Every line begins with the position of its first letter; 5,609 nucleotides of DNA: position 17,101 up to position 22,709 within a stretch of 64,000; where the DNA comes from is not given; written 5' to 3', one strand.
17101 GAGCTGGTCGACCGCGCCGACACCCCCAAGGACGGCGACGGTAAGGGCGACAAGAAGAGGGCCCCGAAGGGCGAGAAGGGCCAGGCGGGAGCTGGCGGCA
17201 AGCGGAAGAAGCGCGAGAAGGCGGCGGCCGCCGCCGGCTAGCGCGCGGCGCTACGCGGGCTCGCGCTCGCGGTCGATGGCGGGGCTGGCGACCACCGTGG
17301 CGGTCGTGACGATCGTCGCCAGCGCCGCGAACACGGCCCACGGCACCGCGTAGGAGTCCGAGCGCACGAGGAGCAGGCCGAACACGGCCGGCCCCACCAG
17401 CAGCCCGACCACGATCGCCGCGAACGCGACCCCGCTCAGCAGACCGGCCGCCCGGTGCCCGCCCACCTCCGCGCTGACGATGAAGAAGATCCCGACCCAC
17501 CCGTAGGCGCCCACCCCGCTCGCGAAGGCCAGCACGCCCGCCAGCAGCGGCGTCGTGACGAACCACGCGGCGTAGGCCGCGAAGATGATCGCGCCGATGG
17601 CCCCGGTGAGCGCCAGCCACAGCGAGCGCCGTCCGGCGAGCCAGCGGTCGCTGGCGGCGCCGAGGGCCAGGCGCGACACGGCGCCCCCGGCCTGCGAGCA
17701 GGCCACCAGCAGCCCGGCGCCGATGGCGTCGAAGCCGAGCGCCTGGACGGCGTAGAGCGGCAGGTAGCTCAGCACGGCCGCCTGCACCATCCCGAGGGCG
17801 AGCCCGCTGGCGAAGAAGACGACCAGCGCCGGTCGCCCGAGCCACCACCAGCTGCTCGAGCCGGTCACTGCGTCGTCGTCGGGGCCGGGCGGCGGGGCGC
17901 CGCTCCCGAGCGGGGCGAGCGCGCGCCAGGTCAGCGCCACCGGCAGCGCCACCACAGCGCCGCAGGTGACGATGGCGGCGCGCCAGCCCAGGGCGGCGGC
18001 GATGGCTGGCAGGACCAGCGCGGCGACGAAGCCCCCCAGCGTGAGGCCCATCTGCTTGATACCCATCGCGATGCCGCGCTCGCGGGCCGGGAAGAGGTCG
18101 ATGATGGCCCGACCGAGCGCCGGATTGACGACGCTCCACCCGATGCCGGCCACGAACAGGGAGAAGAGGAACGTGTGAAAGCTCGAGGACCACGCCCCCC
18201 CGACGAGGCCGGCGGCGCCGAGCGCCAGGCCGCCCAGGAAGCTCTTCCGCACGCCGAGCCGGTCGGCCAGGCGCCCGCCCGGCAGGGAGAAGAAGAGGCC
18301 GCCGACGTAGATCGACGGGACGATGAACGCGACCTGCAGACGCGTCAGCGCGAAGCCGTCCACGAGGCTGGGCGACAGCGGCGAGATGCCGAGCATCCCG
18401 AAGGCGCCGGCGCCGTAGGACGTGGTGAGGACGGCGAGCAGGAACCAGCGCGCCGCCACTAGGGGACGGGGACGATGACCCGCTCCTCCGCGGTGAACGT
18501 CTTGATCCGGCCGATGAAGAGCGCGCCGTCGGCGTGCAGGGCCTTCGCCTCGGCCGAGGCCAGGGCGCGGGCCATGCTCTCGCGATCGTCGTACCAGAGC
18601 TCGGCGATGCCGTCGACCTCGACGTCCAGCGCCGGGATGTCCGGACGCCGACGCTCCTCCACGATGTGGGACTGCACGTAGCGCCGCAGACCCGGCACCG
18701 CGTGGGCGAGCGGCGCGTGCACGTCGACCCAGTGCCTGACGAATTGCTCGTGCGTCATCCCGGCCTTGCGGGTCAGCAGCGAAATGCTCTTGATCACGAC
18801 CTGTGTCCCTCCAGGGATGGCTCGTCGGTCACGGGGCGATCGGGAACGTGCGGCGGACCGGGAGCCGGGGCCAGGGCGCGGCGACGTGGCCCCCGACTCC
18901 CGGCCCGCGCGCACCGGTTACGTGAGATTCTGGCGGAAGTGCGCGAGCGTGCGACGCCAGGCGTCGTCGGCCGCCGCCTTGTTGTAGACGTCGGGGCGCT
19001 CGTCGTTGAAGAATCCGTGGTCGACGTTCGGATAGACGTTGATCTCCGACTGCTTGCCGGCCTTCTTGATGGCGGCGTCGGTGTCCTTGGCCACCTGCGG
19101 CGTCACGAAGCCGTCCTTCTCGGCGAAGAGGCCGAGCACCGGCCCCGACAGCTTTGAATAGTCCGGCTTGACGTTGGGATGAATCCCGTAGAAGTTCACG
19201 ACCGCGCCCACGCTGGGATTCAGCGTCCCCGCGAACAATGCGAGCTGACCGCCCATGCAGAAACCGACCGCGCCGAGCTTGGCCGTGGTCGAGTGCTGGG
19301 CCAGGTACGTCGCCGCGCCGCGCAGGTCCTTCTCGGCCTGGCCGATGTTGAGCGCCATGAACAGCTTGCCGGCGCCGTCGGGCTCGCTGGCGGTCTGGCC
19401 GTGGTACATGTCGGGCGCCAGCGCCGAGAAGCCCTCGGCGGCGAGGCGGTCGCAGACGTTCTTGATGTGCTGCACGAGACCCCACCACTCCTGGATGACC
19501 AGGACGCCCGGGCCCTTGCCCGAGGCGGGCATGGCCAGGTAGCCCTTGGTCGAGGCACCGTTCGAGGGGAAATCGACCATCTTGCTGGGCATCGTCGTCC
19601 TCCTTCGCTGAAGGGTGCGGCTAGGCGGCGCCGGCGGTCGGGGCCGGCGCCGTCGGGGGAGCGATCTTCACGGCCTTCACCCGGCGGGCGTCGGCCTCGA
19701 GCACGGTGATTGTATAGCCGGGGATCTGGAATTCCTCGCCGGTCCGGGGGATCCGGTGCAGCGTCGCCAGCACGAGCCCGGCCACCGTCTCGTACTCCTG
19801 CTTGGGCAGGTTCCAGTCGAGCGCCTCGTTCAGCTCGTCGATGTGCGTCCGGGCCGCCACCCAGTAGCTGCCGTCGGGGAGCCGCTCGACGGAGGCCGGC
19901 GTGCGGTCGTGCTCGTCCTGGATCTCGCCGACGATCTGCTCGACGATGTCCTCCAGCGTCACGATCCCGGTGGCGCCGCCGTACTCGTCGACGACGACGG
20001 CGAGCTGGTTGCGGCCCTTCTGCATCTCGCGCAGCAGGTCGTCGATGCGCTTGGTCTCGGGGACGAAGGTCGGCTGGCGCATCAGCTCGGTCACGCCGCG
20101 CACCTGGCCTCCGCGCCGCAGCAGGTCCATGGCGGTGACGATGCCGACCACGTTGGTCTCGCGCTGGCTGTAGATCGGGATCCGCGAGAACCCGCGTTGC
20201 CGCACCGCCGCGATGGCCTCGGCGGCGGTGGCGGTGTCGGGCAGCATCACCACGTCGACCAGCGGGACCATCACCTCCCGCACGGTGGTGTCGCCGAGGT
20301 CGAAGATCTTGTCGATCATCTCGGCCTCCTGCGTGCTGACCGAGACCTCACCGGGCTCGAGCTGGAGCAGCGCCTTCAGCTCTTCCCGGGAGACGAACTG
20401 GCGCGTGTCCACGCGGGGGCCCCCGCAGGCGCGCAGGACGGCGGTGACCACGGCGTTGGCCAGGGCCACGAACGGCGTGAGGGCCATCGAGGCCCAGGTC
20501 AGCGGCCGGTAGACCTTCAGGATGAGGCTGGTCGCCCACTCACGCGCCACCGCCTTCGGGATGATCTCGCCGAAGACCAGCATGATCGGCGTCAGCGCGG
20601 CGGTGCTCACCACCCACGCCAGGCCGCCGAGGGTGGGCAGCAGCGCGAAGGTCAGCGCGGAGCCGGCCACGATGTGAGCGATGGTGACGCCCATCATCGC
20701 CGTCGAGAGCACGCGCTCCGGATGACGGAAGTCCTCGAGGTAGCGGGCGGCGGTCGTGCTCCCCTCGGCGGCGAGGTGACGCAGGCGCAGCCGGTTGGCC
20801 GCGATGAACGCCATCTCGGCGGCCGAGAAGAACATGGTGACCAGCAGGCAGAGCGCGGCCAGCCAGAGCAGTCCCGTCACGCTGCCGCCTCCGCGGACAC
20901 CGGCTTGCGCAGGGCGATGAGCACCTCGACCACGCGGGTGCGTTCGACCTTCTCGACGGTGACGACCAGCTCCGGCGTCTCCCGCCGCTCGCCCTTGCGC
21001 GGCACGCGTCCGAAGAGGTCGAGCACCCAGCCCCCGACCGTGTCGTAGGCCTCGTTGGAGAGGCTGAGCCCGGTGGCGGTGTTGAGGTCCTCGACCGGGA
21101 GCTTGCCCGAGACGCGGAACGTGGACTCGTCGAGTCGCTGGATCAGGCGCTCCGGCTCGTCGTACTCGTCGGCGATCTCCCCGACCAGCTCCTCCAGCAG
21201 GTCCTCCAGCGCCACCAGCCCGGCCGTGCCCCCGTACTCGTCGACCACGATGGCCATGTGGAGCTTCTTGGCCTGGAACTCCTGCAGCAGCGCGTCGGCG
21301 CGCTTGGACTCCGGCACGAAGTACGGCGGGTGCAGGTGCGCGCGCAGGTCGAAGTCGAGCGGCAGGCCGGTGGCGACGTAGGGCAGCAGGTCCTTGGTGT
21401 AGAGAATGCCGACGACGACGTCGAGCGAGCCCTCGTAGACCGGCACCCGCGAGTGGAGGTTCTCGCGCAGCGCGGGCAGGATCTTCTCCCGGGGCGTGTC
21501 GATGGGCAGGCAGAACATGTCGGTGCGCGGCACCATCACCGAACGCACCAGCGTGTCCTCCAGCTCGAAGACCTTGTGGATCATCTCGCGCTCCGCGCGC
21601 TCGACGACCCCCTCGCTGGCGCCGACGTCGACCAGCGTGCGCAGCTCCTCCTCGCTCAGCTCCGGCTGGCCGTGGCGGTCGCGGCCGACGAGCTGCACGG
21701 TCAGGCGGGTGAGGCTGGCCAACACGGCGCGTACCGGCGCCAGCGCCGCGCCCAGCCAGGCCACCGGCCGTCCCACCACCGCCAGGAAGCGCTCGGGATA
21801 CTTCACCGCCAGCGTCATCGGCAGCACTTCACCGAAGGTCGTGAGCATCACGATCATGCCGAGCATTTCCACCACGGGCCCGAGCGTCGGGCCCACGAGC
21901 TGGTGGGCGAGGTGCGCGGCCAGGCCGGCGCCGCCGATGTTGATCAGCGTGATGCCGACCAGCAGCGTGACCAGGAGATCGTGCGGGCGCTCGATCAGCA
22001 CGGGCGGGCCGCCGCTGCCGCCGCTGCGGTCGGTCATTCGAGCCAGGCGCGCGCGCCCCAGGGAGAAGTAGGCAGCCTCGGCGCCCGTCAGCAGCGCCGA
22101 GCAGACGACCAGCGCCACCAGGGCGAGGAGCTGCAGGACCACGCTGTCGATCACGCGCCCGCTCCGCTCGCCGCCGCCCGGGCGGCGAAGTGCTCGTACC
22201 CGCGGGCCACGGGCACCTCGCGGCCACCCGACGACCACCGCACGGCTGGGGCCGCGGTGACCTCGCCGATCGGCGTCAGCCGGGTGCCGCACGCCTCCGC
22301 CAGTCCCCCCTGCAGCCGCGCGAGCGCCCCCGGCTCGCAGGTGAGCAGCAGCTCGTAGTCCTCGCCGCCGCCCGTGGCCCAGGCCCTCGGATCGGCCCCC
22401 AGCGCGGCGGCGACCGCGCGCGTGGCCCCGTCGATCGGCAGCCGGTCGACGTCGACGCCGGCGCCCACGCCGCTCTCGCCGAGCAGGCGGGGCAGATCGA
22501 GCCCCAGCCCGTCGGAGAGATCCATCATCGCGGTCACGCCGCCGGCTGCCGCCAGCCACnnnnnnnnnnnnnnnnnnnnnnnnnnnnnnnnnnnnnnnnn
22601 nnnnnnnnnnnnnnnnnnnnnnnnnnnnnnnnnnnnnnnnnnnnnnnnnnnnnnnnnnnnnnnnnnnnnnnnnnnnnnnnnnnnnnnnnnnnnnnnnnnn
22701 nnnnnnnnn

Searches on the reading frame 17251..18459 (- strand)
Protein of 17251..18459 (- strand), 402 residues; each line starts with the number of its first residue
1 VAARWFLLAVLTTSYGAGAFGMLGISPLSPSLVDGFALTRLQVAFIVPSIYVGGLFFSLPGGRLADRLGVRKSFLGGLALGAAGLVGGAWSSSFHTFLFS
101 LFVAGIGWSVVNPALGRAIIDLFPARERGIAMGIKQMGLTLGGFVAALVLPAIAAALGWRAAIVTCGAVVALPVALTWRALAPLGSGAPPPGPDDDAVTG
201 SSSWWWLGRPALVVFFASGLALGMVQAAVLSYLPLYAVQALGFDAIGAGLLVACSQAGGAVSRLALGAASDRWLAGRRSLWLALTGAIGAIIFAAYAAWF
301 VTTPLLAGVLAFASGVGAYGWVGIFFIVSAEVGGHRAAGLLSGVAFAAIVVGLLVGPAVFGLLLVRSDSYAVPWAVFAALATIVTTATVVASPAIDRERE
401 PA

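Call 37: search_protein_families(library=pfam, proteins=[window:17251-18459:-], max_evalue=0.001)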
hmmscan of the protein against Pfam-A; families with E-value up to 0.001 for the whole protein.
window:17251-18459:- (402 aa): 2 families
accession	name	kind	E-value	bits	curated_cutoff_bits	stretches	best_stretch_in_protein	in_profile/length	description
PF07690.21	MFS_1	-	4.6e-37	128.2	33.4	1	15-357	5-347/347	Major Facilitator Superfamily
PF00083.30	Sugar_tr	-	8.1e-07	28.7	22.3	1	39-166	44-177/452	Sugar (and other) transporter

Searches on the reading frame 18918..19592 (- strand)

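Call 37: search_protein_families(library=pfam, proteins=[window:18918-19592:-], max_evalue=0.001)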
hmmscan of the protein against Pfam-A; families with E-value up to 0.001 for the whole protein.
window:18918-19592:- (224 aa): 6 families
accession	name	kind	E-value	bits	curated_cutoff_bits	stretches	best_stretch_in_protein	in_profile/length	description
PF01738.24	DLH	-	1.3e-54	185.5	21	1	16-221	2-215/217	Dienelactone hydrolase family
PF12146.15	Hydrolase_4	-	4e-09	36.6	27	1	43-127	20-99/239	Serine aminopeptidase, S33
PF00326.27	Peptidase_S9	-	0.00017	21.6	22.6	0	148-198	143-193/213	Prolyl oligopeptidase family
PF12697.13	Abhydrolase_6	-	0.00058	21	26.3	0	37-221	14-149/217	Alpha/beta hydrolase family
PF12740.14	PETase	-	0.0006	19.7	28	1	21-163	48-182/263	PET hydrolase-like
PF08840.17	BAAT_C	-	0.00069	20.2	20.9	0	93-141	9-59/210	BAAT / Acyl-CoA thioester hydrolase C terminal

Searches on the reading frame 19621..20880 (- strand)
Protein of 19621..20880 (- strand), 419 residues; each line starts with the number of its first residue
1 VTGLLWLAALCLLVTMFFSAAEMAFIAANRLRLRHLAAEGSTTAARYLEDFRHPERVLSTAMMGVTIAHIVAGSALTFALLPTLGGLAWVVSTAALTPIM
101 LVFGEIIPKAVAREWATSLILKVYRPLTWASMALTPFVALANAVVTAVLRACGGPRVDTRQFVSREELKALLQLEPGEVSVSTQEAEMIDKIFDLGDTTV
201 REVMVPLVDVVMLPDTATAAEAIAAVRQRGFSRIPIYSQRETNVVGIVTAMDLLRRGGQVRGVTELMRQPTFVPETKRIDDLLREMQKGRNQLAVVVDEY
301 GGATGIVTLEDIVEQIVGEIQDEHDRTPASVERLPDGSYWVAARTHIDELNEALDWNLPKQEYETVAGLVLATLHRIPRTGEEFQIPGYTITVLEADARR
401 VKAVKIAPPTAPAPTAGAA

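Call 37: search_protein_families(library=pfam, proteins=[window:19621-20880:-], max_evalue=0.001)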
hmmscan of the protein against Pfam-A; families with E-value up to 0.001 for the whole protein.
window:19621-20880:- (419 aa): 3 families
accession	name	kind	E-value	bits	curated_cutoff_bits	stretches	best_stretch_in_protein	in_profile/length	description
PF01595.25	CNNM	-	2.1e-38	132.3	28.4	1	7-175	2-171/181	Cyclin M transmembrane N-terminal domain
PF03471.22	CorC_HlyC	-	4.4e-24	84.7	27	1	333-408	2-79/81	Transporter associated domain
PF00571.33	CBS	-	2.2e-19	70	24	2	200-256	1-54/57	CBS domain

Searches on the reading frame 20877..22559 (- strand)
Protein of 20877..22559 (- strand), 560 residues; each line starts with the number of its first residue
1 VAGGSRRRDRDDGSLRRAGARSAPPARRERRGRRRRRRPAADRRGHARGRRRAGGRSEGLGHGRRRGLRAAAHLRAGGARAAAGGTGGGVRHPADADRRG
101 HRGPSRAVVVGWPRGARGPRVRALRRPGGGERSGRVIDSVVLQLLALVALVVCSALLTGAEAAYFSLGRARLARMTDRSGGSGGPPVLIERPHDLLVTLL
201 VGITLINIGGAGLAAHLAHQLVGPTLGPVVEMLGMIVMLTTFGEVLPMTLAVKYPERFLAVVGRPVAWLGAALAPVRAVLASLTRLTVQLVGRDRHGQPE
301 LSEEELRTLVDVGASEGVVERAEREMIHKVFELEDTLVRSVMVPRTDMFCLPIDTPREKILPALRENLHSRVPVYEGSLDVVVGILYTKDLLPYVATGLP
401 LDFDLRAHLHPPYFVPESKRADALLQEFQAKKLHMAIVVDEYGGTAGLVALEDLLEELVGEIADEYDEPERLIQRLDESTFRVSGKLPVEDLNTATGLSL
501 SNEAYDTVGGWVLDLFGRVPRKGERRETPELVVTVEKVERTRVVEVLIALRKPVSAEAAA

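Call 3: search_protein_families(library=pfam, proteins=[window:20877-22559:-], max_evalue=0.01)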
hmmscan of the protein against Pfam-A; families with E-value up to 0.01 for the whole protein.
window:20877-22559:- (560 aa): 3 families
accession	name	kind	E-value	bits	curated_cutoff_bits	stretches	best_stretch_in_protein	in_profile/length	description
PF01595.25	CNNM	-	7.8e-36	123.9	28.4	1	146-323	2-181/181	Cyclin M transmembrane N-terminal domain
PF03471.22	CorC_HlyC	-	6e-19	68.3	27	1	475-550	2-79/81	Transporter associated domain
PF00571.33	CBS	-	6e-12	46.2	24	2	339-395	2-55/57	CBS domain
